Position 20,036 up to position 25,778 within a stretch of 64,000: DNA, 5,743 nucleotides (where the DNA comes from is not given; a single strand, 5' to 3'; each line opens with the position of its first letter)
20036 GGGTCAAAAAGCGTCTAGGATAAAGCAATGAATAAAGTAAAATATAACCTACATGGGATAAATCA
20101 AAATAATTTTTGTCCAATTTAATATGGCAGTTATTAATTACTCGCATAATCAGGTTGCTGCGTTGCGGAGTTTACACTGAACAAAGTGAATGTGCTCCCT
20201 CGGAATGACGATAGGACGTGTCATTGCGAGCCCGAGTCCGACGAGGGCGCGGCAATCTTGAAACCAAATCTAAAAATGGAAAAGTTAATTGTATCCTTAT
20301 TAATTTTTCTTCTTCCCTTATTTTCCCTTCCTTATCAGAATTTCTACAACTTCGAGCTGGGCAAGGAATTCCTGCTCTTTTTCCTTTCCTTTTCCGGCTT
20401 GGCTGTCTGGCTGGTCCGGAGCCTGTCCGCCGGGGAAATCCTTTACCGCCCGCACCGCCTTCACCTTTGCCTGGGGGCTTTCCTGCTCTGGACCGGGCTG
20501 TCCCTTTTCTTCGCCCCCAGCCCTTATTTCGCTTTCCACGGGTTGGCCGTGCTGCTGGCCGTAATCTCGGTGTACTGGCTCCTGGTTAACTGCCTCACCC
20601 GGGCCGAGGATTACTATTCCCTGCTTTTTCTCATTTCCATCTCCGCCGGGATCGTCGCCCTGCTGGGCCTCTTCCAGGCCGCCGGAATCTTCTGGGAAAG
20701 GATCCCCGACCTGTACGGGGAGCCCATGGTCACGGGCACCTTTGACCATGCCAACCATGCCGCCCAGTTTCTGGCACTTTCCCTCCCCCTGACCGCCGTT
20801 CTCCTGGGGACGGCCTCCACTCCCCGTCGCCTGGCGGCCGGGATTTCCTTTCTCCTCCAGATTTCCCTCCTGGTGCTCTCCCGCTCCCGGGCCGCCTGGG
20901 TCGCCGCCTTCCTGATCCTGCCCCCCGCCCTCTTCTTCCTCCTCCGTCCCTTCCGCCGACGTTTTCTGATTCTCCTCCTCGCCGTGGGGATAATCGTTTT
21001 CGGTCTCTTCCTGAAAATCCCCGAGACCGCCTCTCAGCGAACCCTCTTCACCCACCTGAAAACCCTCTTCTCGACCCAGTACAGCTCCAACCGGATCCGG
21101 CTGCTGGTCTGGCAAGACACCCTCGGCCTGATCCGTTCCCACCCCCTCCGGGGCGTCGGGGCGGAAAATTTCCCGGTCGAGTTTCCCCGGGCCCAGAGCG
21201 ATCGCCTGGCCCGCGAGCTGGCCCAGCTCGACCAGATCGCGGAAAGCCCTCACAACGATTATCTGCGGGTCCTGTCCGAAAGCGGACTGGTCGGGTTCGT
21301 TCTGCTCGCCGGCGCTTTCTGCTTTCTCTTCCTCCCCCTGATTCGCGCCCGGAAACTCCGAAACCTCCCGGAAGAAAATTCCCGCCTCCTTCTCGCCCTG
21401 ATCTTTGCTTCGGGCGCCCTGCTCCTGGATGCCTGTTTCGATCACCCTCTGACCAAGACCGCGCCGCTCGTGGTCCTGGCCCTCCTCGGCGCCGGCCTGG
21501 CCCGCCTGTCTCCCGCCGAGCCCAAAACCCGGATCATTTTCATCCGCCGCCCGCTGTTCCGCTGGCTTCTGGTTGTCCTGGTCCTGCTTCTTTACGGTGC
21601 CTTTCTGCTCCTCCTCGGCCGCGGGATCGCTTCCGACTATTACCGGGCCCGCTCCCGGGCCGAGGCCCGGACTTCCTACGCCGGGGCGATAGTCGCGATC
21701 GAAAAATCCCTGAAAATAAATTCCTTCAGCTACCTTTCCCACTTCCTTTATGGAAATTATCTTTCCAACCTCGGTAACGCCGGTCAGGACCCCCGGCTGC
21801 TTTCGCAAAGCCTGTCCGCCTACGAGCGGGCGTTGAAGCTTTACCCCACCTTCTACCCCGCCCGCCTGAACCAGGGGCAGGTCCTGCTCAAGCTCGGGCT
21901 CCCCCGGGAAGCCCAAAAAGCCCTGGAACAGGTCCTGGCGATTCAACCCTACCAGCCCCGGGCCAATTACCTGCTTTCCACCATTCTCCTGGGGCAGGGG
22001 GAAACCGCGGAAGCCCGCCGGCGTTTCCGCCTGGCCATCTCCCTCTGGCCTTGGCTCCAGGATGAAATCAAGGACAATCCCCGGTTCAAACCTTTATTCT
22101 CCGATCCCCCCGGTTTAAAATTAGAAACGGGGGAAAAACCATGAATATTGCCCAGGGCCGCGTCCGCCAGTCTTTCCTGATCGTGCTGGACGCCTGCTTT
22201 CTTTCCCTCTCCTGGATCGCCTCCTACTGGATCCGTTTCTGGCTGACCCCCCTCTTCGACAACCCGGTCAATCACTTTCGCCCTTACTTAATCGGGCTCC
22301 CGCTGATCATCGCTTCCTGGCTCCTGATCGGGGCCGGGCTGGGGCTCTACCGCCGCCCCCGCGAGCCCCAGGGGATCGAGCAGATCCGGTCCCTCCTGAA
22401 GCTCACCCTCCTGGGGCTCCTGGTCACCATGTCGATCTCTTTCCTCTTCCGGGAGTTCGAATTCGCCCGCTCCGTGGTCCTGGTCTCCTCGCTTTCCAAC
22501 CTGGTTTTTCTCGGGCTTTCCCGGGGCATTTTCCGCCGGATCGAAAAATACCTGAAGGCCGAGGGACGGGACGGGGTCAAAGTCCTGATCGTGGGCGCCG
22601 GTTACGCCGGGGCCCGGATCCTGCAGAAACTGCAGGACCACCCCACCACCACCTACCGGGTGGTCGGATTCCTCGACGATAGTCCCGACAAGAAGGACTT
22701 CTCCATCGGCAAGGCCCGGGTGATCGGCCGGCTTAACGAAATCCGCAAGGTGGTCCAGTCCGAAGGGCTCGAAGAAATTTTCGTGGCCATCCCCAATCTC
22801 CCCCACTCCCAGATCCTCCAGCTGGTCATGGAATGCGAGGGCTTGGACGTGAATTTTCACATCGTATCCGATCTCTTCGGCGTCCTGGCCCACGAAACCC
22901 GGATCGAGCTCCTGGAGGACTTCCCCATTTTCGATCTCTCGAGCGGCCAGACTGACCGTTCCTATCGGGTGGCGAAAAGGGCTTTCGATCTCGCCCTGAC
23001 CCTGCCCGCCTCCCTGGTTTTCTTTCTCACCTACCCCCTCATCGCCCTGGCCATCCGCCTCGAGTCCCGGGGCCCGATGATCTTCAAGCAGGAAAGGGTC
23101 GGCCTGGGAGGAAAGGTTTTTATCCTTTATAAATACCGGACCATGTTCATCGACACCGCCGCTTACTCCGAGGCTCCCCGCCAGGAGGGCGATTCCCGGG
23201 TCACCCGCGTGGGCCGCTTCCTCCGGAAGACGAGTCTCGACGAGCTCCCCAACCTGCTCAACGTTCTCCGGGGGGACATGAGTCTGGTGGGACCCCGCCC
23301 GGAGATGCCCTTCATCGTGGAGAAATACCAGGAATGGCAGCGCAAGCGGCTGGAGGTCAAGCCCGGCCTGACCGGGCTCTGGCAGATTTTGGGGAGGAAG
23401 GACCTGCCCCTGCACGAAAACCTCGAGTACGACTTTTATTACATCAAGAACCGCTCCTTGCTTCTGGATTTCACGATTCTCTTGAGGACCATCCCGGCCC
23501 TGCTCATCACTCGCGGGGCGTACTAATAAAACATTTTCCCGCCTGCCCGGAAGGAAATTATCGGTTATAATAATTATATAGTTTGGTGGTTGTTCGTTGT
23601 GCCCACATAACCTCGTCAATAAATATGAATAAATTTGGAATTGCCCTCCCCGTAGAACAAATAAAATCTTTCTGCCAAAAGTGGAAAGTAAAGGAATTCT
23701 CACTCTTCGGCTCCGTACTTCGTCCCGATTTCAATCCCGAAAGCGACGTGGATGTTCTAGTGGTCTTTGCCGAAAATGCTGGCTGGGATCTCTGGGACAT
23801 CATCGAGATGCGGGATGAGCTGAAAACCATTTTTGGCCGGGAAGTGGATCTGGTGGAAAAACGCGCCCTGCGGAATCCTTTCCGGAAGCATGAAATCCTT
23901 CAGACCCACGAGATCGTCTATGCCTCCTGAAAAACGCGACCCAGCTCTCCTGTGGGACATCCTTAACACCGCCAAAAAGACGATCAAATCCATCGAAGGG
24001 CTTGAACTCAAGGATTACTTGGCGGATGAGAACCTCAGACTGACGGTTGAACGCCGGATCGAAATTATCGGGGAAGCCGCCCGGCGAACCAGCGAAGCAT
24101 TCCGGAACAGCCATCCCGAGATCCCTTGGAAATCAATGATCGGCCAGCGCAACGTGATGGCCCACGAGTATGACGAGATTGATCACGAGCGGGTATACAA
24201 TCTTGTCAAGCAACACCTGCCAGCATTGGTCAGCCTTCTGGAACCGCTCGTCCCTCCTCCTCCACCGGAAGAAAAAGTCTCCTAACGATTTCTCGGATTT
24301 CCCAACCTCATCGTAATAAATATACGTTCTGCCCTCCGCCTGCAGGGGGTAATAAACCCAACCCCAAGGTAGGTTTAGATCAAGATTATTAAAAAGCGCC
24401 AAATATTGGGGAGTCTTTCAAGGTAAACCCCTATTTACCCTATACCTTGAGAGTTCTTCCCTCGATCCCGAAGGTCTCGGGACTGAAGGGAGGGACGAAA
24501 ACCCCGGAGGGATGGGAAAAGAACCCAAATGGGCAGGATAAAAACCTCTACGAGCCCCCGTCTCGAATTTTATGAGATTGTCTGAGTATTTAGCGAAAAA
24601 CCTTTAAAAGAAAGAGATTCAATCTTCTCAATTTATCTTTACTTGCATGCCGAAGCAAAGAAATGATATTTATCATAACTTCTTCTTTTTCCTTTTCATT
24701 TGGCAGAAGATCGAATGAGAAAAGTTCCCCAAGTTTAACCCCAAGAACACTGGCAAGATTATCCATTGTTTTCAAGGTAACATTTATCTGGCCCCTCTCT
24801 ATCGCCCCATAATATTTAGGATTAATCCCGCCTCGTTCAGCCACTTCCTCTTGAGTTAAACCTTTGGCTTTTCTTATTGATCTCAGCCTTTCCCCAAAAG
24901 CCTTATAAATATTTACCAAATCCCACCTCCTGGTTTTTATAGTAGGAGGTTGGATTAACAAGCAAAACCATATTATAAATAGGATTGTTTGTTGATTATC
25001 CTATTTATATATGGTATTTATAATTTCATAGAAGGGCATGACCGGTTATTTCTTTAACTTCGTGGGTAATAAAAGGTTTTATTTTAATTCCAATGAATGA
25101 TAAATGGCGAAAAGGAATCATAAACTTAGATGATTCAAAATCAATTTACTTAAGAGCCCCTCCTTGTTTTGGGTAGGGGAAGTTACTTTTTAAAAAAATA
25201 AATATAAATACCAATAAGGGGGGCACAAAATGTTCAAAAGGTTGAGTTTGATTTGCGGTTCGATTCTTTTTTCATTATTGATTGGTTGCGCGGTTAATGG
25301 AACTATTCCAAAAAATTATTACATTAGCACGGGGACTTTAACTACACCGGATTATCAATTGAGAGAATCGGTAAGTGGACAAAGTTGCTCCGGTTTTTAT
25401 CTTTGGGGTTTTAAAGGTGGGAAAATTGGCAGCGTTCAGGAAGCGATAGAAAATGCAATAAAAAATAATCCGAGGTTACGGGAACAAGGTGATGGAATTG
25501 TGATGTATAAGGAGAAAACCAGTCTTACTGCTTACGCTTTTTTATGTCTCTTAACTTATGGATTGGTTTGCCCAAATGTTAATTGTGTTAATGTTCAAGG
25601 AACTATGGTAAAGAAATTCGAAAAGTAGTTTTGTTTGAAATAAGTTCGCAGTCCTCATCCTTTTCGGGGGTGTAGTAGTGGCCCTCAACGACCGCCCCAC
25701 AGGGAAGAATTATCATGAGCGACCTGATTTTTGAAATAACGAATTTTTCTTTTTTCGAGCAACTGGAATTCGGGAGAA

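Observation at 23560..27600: AT-rich candidate defence island holding two HEPN-type proteins, an XRE regulator, and a decayed hairpin-rich tail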

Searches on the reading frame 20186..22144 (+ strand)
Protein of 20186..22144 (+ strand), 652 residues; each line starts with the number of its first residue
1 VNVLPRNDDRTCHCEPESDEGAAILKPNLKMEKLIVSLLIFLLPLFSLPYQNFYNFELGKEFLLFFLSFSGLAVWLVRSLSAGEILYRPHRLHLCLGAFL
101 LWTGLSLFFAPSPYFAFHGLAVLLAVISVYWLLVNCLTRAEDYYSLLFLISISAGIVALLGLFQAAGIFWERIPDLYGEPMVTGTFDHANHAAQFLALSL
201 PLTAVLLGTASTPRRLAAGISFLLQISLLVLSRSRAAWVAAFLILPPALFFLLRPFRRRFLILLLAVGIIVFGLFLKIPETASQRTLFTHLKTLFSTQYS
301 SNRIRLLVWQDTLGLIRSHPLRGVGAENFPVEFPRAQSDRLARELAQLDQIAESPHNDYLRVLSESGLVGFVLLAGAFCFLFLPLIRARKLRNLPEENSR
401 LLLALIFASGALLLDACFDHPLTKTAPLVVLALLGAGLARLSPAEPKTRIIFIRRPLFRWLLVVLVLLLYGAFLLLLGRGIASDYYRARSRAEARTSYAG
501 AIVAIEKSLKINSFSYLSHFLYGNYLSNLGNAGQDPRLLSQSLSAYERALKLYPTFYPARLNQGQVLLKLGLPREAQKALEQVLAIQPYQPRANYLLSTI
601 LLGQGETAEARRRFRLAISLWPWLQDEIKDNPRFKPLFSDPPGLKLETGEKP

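Call 3: search_protein_families(library=pfam, proteins=[window:20186-22144:+], max_evalue=1)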
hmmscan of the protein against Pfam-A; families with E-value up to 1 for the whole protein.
window:20186-22144:+ (652 aa): 18 families
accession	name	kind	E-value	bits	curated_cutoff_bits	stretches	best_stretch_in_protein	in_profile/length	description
PF04932.20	Wzy_C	-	3.6e-23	82.4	31.7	1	221-374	2-148/149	O-Antigen ligase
PF13431.12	TPR_17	-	5.8e-10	39.1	24.4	3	545-577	1-33/34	Tetratricopeptide repeat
PF14559.12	TPR_19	-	3.2e-09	37.4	25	2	567-614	1-48/68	Tetratricopeptide repeat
PF07719.23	TPR_2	-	9.1e-08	32.1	27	1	561-588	5-32/34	Tetratricopeptide repeat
PF13432.12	TPR_16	-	4.5e-07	30.6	32.7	1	561-621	1-61/65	Tetratricopeptide repeat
PF13181.12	TPR_8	-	6.2e-07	29.5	25.7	1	558-588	2-32/34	Tetratricopeptide repeat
PF13424.12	TPR_12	-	9e-06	26.2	30.1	1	561-620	7-74/77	Tetratricopeptide repeat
PF00515.34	TPR_1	-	2.2e-05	24.5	27.8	1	559-588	3-32/34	Tetratricopeptide repeat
PF23914.1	TPR_CcmH_CycH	-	8.7e-05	22.8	42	1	529-619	56-149/158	Cytochrome c-type biogenesis protein H TPR domain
PF13428.12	TPR_14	-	0.00025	21.9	23.5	1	561-597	5-41/44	Tetratricopeptide repeat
PF13174.12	TPR_6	-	0.0028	18.7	26.3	0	559-585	2-28/33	Tetratricopeptide repeat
PF13414.12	TPR_11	-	0.0035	17.4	26.8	1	541-571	12-42/42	TPR repeat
PF13371.12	TPR_9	-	0.0037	17.7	35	1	541-594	13-66/73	Tetratricopeptide repeat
PF13374.12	TPR_10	-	0.057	13.9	27.5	0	597-621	8-32/42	Tetratricopeptide repeat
PF07721.20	TPR_4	-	0.15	13.2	27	1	591-615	1-25/26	Tetratricopeptide repeat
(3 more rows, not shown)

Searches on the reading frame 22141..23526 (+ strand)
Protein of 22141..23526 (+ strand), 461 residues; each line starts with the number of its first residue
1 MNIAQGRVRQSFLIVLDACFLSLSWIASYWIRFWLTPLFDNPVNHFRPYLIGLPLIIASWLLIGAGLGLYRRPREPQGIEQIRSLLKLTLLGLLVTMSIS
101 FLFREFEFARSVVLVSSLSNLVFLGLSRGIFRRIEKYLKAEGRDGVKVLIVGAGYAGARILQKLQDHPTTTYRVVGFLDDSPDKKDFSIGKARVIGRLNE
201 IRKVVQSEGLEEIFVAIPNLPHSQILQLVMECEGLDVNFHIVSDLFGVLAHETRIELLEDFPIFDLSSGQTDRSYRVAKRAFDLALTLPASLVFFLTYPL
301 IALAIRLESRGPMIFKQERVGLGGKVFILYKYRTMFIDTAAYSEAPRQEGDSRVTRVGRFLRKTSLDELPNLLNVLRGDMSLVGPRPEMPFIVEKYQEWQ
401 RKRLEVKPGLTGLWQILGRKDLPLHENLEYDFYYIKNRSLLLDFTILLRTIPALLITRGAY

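Call 3: search_protein_families(library=pfam, proteins=[window:22141-23526:+], max_evalue=1)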
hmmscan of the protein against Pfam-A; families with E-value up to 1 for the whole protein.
window:22141-23526:+ (461 aa): 5 families
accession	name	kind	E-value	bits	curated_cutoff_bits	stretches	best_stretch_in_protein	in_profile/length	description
PF02397.22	Bac_transf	-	1.3e-61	207.7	27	1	279-455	1-178/179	Bacterial sugar transferase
PF13727.12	CoA_binding_3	-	3.3e-19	70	25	1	67-242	3-174/175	CoA-binding domain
PF01408.29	GFO_IDH_MocA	-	2.2e-05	25.6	24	1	146-230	1-83/120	Oxidoreductase family, NAD-binding Rossmann fold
PF17836.7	PglD_N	-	0.0023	18.9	23.4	1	147-218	1-66/78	PglD N-terminal domain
PF11255.13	DUF3054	-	0.0044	17.8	25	1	53-130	33-109/110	Protein of unknown function (DUF3054)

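Call 69: find_related_loci(query=window:22141-23526:+, collection=genome_contigs, flank=10000)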
Query window:22141-23526:+ (461 aa) in genome_contigs; peptide patterns used: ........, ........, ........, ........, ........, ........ (x = any residue, [..] = any of these).
86 stretches matched a pattern; 12 encode a relative of the query (tblastn E <= 1e-3); 12 distinct loci.
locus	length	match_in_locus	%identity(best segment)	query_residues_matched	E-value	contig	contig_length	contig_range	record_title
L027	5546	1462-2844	87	1-461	0e+0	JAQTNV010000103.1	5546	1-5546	MAG: bacterium isolate STA_72 NODE_35715_length_5546_cov_5.160546_Sandtown_A, whole genome shotgun sequence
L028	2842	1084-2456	90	1-461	0e+0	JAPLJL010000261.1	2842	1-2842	MAG: Proteobacteria bacterium isolate LacPavin_0920_SED1_MAG_56_8 LacPavin_0920_SED1_scaffold_980956, whole genome shotg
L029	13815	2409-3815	33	7-461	3e-81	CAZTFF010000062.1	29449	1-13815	MAG TPA_asm: uncultured Caldilineaceae bacterium isolate binchicken_co17_31 genome assembly, contig: NODE_4309_length_29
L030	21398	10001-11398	32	7-461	5e-68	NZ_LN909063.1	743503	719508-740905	Paenibacillus rubinfantis strain MT18, whole genome shotgun sequence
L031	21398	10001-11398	32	7-461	2e-67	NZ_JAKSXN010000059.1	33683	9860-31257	Paenibacillus timonensis strain DSM 16943 16943_clean_unicy_contig_59, whole genome shotgun sequence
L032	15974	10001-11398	32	7-461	1e-67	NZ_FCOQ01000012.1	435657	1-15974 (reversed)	Paenibacillus phocaensis strain mt24, whole genome shotgun sequence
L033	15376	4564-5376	37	195-459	2e-49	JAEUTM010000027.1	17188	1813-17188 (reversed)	MAG: Bacteroidia bacterium isolate new MAG-329 k141_159512, whole genome shotgun sequence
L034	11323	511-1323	36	195-459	5e-49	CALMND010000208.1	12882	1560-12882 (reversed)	MAG TPA_asm: uncultured Bacteroidetes bacterium isolate SRR5676438_bin.161_CONCOCT_v1.1_MAG genome assembly, contig: ERZ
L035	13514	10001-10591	49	274-459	5e-45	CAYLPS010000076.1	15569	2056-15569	MAG TPA_asm: uncultured Anaerolineaceae bacterium isolate SRP098346_co1_7 genome assembly, contig: NODE_4119_length_1556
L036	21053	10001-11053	31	121-456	5e-42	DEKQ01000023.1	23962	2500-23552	MAG TPA_asm: Prevotellaceae bacterium UBA2718 UBA2718_contig_9501, whole genome shotgun sequence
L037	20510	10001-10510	50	304-460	3e-39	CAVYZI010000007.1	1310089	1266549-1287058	MAG: uncultured Verrucomicrobiae bacterium isolate MFD02416.bin.2.43 genome assembly, contig: contig_3333, whole genome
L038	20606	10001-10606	36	274-460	2e-36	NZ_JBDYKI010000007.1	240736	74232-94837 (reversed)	Phyllobacterium sp. SB3 NODE_7_length_240736_cov_33.475165, whole genome shotgun sequence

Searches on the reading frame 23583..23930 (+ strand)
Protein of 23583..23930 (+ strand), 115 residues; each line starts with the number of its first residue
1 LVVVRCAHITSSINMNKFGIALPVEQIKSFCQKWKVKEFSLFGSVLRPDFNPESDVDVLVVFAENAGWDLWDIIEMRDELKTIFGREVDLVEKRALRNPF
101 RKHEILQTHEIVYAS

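Call 3: search_protein_families(library=pfam, proteins=[window:23583-23930:+], max_evalue=1)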
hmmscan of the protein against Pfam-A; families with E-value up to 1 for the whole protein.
window:23583-23930:+ (115 aa): 3 families
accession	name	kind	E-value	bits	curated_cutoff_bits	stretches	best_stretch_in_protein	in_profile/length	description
PF01909.29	NTP_transf_2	-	6.6e-19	68.5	21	1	26-107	4-88/93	Nucleotidyltransferase domain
PF18765.7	Polbeta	-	1e-13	51.7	26.9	1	25-114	1-89/93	Polymerase beta, Nucleotidyltransferase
PF22600.2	MTPAP-like_central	-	0.013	16.1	27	1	29-67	32-70/139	Poly(A) RNA polymerase, mitochondrial-like, central palm domain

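Call 4: search_protein_families(library=padloc, proteins=[window:23583-23930:+], max_evalue=1)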
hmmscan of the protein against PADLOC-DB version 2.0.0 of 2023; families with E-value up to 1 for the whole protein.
window:23583-23930:+ (115 aa): 9 families
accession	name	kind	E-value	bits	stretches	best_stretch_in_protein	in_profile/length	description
PDLC04905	PDC-S09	-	4.2e-27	92.4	1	20-114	5-100/101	-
PDLC04902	PDC-S09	-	3.1e-23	79.9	1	21-110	6-93/97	-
PDLC04904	PDC-S09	-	1.4e-19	68.3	1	25-103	14-90/104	-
PDLC04906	PDC-S09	-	1.4e-17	61.9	1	25-109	13-95/98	-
PDLC04903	PDC-S09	-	3.9e-07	28.4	1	35-65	25-55/108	-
PDLC04907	PDC-S09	-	2.1e-06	25.9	1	29-79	20-70/114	-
PDLC04368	PDC-M05A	-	0.00051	17.9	1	35-89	106-157/201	-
PDLC04369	PDC-M05A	-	0.0051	14.5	1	26-62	94-129/201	-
PDLC00769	Cyclase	-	0.011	13.2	1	27-65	35-77/261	oligonucleotide-cyclase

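Call 5: search_protein_families(library=ncbifam, proteins=[window:23583-23930:+], max_evalue=1)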
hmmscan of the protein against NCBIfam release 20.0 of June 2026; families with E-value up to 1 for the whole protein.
window:23583-23930:+ (115 aa): 5 families
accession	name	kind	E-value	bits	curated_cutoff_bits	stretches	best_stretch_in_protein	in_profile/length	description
NF047752.1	MntA_antitoxin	equivalog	1.1e-12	47.8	60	1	35-114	6-82/106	type VII toxin-antitoxin system MntA family adenylyltransferase antitoxin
NF051895.1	anti_phage_HalB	equivalog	0.0017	18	190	1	41-65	4-28/211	anti-phage Hailong system nucleotidyltransferase HalB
NF012212.1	ANT_9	subfamily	0.016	14.5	340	1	37-67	22-52/249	aminoglycoside nucleotidyltransferase ANT(9)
NF010309.0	PRK13746.1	subfamily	0.054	12.8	193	1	36-63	28-55/263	aminoglycoside adenylyltransferase family protein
NF033220.1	ANT_3pp_II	equivalog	0.15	11.4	400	1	40-64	26-50/258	ANT(3'')-II family aminoglycoside nucleotidyltransferase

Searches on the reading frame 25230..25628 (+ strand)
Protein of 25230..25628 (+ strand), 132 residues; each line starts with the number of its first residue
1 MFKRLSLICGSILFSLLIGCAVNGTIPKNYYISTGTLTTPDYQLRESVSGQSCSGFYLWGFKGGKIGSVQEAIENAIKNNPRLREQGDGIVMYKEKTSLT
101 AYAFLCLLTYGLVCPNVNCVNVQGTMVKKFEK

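Call 3: search_protein_families(library=pfam, proteins=[window:25230-25628:+], max_evalue=1)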
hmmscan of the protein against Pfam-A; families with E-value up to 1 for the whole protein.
window:25230-25628:+ (132 aa): 1 family
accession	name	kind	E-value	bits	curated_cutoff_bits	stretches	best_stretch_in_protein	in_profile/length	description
PF20205.3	DUF6567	-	0.084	13.2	27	1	1-79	1-81/123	Family of unknown function (DUF6567)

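Call 4: search_protein_families(library=padloc, proteins=[window:25230-25628:+], max_evalue=1)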
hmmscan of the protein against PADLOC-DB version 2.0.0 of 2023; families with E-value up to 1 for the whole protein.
window:25230-25628:+ (132 aa): 0 families

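Call 5: search_protein_families(library=ncbifam, proteins=[window:25230-25628:+], max_evalue=1)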
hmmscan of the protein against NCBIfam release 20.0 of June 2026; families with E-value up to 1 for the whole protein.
window:25230-25628:+ (132 aa): 0 families

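Call 27: find_homologous_proteins(query=window:25230-25628:+, max_evalue=0.01)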
Query window:25230-25628:+ (132 aa): 3 proteins with E <= 0.01 among 6 candidates.
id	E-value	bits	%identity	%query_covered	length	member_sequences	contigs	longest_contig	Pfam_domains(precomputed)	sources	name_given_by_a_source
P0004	2.0e-83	295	100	100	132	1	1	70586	-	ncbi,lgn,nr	ncbi:MAG: hypothetical protein NT009_03940 [Proteobacteria bacterium]|nr:hypothetical protein [Pseud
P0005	6.6e-65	235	83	100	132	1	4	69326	-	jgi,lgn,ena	-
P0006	1.8e-36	143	53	99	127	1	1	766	-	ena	-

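Call 78: search_protein_families(library=pfam, alignment_id=A5, max_evalue=5)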
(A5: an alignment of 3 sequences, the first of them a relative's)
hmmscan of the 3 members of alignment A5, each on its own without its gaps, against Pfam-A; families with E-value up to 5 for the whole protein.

A. member 1, P0004 (132 aa): 1 family
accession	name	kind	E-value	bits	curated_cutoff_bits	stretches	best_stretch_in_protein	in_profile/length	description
PF20205.3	DUF6567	-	0.084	13.2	27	1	1-79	1-81/123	Family of unknown function (DUF6567)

B. families by the number of members that match (of 3 scanned): 2 families
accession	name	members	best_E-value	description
PF20205.3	DUF6567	3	0.00049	Family of unknown function (DUF6567)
PF24007.1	DUF7321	1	0.2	Domain of unknown function (DUF7321)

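Call 79: search_solved_structures(query=A5, max_evalue=10)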
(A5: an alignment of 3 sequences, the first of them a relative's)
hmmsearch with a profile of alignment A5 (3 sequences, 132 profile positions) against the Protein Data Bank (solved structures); distinct sequences matched with E-value up to 10: 19.
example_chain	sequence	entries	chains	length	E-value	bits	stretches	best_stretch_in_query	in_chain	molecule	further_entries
8bu0_A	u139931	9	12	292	2.4e-07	34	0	42-77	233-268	Consensus tetratricopeptide repeat protein | Crystal structure of an 8-repeat consensus TPR superhelix with Zinc. | Monomer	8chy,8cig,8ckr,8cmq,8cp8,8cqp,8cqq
9qhb_A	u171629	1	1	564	7.3e-07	32.4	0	42-75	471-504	Engineered tetratricopeptide repeat protein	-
9qhc_A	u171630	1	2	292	8.8e-05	25.7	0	42-76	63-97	Engineered tetratricopeptide repeat protein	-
8ch0_A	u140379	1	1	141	0.00042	23.5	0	42-76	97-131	Consensus tetratricopeptide repeat protein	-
2fo7_A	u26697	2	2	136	0.00089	22.4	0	42-76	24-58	SYNTHETIC CONSENSUS TPR PROTEIN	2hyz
1na0_A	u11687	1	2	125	0.044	16.9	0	50-75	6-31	designed protein CTPR3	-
2wqh_A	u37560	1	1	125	0.19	14.9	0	50-76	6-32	CTPR3Y3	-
5f64_A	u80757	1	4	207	0.19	14.9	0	23-61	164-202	Positive transcription regulator EvgA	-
8zwn_A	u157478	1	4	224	0.22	14.7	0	23-61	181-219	DNA-binding transcriptional activator EvgA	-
2avp_A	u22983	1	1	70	0.31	14.2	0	42-76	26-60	synthetic consensus TPR protein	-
1na3_A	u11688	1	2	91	0.37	14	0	50-76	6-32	designed protein CTPR2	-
3kd7_A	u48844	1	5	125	0.4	13.9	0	42-76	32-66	CTPR390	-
9fhb_C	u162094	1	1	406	0.41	13.8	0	67-97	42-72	Haptoglobin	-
6vl6_A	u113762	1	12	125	0.66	13.2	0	47-83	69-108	T33_dn2A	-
6vfi_B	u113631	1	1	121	1.6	11.9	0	47-76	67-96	O43_dn18B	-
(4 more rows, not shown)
